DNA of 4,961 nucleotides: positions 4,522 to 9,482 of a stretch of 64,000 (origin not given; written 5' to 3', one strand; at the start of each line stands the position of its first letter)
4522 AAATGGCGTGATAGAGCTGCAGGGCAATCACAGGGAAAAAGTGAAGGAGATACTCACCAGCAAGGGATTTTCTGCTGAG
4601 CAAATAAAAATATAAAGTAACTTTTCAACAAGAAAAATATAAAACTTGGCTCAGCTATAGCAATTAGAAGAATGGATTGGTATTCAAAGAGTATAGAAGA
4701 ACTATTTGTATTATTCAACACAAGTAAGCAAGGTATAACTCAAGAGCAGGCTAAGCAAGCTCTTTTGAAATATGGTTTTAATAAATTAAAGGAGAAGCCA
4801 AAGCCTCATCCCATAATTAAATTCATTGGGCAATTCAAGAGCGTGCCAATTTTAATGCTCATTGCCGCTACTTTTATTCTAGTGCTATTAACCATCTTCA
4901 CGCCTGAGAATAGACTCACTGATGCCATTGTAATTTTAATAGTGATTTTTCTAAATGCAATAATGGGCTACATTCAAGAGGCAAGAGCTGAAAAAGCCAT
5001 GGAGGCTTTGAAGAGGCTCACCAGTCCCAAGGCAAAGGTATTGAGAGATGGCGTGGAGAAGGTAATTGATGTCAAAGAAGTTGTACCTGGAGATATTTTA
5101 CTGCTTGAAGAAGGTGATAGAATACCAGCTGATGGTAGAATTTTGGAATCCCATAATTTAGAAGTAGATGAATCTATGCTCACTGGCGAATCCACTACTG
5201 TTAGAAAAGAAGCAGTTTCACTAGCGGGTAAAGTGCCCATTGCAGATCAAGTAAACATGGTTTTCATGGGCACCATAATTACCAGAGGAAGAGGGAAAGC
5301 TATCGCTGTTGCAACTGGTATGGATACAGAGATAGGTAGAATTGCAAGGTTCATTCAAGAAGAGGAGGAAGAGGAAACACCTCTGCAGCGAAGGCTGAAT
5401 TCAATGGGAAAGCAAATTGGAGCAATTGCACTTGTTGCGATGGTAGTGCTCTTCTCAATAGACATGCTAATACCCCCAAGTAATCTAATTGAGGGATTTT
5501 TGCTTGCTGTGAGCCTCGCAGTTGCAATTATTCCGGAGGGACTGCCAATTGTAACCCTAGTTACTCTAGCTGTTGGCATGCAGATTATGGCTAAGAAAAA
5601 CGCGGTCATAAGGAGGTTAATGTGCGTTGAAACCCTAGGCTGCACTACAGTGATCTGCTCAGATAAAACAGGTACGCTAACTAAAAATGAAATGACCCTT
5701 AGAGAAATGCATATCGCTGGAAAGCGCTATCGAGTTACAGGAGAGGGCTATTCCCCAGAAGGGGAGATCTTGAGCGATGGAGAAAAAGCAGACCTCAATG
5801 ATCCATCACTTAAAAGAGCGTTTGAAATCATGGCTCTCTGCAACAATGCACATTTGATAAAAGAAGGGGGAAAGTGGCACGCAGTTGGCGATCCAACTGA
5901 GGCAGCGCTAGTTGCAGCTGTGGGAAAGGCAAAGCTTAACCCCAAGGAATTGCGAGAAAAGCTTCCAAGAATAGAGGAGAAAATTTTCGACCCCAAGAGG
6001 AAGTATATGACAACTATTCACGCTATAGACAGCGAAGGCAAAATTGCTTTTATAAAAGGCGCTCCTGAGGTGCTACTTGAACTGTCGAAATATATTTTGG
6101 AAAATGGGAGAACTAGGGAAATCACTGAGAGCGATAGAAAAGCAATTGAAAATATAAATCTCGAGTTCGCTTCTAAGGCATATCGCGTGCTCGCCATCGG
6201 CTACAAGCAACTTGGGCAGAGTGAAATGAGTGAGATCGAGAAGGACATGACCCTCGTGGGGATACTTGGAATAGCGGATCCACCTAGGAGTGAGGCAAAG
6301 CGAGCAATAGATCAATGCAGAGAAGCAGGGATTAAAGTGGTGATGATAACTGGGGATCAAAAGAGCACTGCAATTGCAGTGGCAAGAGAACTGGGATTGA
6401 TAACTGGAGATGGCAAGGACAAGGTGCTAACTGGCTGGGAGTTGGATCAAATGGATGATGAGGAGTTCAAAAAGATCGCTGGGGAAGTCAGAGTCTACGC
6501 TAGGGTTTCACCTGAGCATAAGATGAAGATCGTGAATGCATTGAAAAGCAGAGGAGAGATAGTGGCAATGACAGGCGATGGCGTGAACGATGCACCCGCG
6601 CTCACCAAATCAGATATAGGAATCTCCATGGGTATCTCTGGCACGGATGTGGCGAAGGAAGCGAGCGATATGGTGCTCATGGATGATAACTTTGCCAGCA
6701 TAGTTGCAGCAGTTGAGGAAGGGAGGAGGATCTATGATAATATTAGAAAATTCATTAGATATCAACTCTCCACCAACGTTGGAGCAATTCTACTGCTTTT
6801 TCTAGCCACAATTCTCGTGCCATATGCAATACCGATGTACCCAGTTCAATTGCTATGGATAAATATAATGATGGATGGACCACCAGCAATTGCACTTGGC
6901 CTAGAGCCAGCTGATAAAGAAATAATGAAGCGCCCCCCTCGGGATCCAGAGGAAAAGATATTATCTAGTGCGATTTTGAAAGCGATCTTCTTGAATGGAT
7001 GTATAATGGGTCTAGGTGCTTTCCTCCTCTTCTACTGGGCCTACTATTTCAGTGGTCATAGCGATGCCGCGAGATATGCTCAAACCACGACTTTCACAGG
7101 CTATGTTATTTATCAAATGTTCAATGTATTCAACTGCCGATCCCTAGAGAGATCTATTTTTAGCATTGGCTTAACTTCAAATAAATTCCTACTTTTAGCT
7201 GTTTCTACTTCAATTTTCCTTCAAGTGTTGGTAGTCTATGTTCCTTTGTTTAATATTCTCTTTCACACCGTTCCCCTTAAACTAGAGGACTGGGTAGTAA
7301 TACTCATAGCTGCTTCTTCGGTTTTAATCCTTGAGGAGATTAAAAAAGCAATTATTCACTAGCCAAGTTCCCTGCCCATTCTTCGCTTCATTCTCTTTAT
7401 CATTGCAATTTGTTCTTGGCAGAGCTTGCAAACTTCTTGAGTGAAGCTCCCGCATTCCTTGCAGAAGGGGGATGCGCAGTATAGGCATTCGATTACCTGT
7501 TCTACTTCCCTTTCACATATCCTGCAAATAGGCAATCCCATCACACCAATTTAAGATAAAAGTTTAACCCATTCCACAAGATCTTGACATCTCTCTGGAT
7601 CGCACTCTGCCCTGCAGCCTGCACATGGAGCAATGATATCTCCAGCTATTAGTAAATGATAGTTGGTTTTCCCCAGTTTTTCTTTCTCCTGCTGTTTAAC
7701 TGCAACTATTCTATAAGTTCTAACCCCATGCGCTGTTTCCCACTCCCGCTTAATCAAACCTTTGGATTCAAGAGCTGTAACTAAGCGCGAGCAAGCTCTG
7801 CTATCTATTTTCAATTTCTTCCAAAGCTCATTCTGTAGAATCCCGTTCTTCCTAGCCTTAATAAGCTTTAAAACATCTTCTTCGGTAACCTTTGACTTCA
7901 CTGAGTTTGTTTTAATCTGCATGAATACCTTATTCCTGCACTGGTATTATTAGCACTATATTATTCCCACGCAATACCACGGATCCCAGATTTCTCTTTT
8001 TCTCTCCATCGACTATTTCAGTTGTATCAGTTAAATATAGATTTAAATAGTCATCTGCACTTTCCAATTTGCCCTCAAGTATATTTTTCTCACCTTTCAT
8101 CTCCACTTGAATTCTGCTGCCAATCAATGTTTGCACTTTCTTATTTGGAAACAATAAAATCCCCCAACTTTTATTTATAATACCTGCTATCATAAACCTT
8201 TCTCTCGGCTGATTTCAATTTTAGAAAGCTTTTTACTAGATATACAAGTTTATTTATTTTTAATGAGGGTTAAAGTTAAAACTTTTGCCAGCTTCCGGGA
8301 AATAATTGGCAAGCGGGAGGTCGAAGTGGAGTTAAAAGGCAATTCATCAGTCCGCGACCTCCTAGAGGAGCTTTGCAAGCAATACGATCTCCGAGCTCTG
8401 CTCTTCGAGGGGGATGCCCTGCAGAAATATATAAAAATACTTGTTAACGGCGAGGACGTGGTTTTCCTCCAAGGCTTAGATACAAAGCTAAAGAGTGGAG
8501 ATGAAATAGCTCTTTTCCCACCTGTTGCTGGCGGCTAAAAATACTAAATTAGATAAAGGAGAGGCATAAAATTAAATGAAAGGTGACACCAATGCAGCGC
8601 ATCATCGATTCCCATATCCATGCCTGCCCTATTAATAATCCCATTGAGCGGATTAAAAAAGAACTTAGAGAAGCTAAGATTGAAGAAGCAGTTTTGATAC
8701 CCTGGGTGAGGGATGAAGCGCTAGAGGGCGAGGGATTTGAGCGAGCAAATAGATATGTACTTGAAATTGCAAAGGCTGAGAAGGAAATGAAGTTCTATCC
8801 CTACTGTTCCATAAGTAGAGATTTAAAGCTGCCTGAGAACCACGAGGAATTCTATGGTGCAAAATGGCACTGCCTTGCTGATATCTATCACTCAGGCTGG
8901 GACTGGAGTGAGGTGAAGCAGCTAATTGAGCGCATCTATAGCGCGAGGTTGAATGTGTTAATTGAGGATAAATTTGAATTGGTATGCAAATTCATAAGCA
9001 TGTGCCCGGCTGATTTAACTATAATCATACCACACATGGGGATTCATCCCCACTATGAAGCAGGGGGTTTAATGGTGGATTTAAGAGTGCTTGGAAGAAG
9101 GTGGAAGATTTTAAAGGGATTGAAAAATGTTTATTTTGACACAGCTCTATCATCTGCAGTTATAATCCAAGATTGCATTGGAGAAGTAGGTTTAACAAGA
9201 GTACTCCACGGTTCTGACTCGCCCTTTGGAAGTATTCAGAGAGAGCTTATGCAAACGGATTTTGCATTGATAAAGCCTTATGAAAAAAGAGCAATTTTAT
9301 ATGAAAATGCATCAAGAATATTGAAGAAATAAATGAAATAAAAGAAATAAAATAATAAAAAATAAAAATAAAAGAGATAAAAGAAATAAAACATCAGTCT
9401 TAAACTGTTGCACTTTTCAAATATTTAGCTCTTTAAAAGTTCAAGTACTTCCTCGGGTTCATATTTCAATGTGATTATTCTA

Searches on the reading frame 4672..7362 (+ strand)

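Call 7: search_protein_families(library=pfam, proteins=[window:4672-7362:+], max_evalue=0.001)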
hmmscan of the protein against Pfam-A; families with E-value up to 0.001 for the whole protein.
window:4672-7362:+ (896 aa): 7 families
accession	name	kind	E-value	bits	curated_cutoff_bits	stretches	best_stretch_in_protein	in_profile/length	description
PF00689.26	Cation_ATPase_C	-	2.6e-59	200.3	27.3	1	720-894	2-175/175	Cation transporting ATPase, C-terminus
PF00122.25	E1-E2_ATPase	-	3.1e-57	193.5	28.1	1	116-309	2-181/181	E1-E2 ATPase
PF13246.12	Cation_ATPase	-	1.2e-21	77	21.7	1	388-475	1-91/91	Cation transport ATPase (P-type)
PF00702.32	Hydrolase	-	1.6e-19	71.5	26.4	1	327-645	3-188/191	haloacid dehalogenase-like hydrolase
PF00690.31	Cation_ATPase_N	-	3.6e-14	52.6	20.4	1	3-69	1-68/69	Cation transporter/ATPase, N-terminus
PF12710.13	HAD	-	1.3e-05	26.2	27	1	477-644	39-188/189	haloacid dehalogenase-like hydrolase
PF08282.18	Hydrolase_3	-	0.00018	21.8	20.9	0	620-678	195-252/255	haloacid dehalogenase-like hydrolase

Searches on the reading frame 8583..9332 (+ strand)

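Call 21: search_protein_families(library=pfam, proteins=[window:8583-9332:+], max_evalue=0.0001)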
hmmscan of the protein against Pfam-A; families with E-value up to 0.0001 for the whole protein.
window:8583-9332:+ (249 aa): 1 family
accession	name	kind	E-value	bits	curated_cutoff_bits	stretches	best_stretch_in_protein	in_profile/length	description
PF04909.20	Amidohydro_2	-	1.9e-09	38.1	26.4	1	144-248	171-288/289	Amidohydrolase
